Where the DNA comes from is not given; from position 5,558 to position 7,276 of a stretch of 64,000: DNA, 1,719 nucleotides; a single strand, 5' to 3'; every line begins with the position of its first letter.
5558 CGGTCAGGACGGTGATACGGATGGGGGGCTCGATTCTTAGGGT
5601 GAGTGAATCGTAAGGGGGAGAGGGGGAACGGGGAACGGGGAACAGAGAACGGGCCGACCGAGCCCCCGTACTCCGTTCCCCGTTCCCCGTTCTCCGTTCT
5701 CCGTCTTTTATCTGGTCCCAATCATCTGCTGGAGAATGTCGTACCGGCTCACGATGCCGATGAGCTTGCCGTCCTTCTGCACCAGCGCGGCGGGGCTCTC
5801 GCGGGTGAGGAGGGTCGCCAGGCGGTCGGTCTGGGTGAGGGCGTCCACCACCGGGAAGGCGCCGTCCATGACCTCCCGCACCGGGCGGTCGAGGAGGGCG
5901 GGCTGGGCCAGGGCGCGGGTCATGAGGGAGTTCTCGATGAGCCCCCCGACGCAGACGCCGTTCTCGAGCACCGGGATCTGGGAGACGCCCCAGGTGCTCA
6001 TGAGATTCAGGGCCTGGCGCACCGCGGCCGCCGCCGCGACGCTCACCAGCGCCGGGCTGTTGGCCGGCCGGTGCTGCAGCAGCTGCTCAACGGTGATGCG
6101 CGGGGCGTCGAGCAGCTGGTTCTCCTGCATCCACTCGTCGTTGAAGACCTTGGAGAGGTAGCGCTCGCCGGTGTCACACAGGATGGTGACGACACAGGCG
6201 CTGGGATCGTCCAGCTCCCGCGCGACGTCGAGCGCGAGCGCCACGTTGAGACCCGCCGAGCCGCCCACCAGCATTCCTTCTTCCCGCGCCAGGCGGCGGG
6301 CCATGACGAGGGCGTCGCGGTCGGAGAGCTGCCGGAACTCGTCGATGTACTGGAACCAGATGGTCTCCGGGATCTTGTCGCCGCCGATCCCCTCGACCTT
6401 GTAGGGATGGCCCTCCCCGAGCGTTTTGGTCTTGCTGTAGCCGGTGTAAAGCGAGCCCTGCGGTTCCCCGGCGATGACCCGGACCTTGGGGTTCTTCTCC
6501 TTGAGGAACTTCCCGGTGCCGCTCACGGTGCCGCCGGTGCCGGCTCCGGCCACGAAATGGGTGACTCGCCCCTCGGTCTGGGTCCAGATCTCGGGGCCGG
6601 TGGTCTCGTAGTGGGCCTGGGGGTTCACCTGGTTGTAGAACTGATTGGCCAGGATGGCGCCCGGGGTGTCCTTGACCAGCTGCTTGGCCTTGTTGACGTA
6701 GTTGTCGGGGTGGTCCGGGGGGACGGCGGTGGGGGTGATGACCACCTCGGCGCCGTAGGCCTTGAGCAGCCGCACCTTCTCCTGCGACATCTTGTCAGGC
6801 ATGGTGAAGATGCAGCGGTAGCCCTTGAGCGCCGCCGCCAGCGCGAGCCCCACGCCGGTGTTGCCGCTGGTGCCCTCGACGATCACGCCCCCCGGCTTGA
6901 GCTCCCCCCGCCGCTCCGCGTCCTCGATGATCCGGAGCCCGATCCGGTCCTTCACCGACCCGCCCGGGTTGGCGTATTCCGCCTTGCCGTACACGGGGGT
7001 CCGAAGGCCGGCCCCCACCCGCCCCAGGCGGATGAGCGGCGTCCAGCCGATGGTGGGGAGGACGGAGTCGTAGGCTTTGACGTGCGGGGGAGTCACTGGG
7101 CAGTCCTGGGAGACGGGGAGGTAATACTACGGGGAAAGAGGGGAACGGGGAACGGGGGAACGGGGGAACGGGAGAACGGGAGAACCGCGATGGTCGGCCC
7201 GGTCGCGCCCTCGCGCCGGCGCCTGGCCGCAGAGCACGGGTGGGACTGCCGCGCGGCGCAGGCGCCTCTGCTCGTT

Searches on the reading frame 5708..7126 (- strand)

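Call 23: search_protein_families(library=pfam, proteins=[window:5708-7126:-], max_evalue=0.001)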
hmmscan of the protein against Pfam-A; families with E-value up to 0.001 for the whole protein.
window:5708-7126:- (472 aa): 2 families
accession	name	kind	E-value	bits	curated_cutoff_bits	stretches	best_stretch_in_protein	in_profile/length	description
PF00291.31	PALP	-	2.9e-76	257.1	35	1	23-318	2-295/295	Pyridoxal-phosphate dependent enzyme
PF00571.33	CBS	-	8.4e-09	36.1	24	0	416-468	1-55/57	CBS domain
